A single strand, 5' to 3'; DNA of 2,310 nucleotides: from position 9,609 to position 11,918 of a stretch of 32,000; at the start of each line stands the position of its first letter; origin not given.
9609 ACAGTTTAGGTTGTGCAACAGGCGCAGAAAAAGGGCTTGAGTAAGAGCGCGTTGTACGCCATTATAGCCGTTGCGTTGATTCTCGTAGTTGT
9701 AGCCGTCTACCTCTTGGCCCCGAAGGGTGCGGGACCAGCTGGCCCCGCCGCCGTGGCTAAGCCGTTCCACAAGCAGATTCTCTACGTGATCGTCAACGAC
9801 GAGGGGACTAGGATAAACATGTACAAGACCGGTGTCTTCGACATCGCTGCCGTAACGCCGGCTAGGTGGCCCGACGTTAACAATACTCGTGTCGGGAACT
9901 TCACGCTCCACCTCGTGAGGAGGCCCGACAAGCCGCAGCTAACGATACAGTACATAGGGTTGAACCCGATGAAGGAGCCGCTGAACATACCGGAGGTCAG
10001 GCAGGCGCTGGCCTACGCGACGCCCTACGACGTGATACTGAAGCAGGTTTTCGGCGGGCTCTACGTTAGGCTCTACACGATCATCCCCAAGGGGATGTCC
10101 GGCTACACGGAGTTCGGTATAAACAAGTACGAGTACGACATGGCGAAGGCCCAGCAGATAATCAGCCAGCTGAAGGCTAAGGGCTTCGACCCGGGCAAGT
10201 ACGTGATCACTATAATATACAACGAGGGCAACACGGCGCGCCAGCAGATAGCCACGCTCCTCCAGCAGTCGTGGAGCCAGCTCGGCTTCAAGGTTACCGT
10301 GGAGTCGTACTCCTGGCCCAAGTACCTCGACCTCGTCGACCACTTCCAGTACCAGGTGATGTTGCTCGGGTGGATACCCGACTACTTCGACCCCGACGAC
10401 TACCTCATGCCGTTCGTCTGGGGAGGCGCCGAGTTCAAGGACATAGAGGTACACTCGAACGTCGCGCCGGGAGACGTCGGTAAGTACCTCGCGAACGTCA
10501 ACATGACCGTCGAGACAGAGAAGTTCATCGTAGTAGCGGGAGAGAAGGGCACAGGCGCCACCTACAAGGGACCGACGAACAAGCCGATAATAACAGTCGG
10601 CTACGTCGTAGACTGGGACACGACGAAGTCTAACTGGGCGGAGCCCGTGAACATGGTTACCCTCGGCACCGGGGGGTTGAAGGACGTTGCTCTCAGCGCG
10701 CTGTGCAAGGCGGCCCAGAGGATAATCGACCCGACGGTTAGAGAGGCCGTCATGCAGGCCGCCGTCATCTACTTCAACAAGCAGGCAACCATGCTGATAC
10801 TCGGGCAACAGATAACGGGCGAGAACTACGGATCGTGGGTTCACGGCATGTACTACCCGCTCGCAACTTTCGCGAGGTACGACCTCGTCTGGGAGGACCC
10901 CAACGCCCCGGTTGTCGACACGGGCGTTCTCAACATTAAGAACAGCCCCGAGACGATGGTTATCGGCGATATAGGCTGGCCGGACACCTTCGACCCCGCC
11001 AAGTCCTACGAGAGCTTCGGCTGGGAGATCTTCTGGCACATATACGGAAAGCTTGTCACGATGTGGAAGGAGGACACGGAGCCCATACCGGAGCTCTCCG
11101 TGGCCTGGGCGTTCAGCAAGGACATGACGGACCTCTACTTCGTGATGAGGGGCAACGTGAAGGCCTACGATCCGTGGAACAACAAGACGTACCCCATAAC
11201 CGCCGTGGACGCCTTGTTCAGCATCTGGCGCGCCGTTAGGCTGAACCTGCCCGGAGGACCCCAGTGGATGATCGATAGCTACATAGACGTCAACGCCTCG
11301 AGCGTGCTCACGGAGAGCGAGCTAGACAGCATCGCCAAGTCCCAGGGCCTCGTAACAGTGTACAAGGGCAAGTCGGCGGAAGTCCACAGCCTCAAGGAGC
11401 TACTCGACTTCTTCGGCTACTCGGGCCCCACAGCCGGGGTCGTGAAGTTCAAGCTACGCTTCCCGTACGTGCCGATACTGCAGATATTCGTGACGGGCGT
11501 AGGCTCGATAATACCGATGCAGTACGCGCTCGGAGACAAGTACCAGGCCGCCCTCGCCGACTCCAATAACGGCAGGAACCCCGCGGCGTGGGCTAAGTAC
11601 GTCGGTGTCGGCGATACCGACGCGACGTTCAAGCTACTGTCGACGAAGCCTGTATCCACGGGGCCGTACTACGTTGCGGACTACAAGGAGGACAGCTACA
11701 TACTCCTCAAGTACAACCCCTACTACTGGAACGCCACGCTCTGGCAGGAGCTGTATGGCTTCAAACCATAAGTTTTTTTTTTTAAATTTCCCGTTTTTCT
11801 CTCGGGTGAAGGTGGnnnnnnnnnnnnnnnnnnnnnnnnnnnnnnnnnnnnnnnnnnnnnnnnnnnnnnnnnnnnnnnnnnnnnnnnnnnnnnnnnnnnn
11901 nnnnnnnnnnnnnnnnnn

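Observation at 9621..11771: Family-5 ABC substrate-binding protein that reads as a circular permutation of the canonical DppA/OppA order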

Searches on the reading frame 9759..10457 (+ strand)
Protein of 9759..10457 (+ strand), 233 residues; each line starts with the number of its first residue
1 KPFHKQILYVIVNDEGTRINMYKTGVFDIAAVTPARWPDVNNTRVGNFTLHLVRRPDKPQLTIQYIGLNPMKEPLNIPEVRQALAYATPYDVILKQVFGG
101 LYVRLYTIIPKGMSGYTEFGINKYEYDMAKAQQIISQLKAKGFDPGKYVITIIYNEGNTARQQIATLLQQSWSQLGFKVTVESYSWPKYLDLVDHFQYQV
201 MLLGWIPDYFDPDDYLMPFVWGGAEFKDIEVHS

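Call 59: search_protein_families(library=pfam, proteins=[window:9759-10457:+], max_evalue=1)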
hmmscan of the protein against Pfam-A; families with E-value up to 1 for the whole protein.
window:9759-10457:+ (233 aa): 2 families
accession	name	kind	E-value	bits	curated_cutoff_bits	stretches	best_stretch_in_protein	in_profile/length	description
PF00496.27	SBP_bac_5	-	3e-44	152.1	32.4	1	5-220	149-361/368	Bacterial extracellular solute-binding proteins, family 5 Middle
PF03015.24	Sterile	-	0.16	12.6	35.4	0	102-141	22-61/93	Male sterility protein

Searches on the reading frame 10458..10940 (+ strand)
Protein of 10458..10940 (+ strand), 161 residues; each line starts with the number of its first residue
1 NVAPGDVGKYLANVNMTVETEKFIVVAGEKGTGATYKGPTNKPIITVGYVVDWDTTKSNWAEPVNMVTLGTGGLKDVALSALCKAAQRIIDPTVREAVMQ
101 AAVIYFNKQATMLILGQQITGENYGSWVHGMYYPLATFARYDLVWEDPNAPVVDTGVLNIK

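Call 59: search_protein_families(library=pfam, proteins=[window:10458-10940:+], max_evalue=1)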
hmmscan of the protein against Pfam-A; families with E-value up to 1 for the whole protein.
window:10458-10940:+ (161 aa): 3 families
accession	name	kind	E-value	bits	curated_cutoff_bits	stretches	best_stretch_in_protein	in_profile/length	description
PF06551.18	DUF1120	-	0.0028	18.3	21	1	40-98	11-65/116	Protein of unknown function (DUF1120)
PF13274.11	SocA_Panacea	-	0.0064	17.8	25.7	1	104-153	5-50/113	Antitoxin SocA-like, Panacea domain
PF14415.11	DUF4424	-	0.05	13.2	27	1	47-98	245-293/306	Domain of unknown function (DUF4424)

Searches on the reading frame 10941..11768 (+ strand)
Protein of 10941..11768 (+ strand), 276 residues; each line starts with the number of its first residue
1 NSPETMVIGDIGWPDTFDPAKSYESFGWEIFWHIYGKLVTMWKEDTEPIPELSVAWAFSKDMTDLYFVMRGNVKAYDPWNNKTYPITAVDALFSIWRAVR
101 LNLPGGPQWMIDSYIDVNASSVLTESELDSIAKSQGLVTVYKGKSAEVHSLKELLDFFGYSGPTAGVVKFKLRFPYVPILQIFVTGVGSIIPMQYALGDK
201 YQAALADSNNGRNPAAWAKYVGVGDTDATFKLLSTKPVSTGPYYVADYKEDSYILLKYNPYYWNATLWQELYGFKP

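Call 59: search_protein_families(library=pfam, proteins=[window:10941-11768:+], max_evalue=1)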
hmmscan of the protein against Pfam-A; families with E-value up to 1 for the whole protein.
window:10941-11768:+ (276 aa): 1 family
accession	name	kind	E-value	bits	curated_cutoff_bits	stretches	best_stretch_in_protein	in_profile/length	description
PF00496.27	SBP_bac_5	-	2.1e-11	44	32.4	1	47-264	1-142/368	Bacterial extracellular solute-binding proteins, family 5 Middle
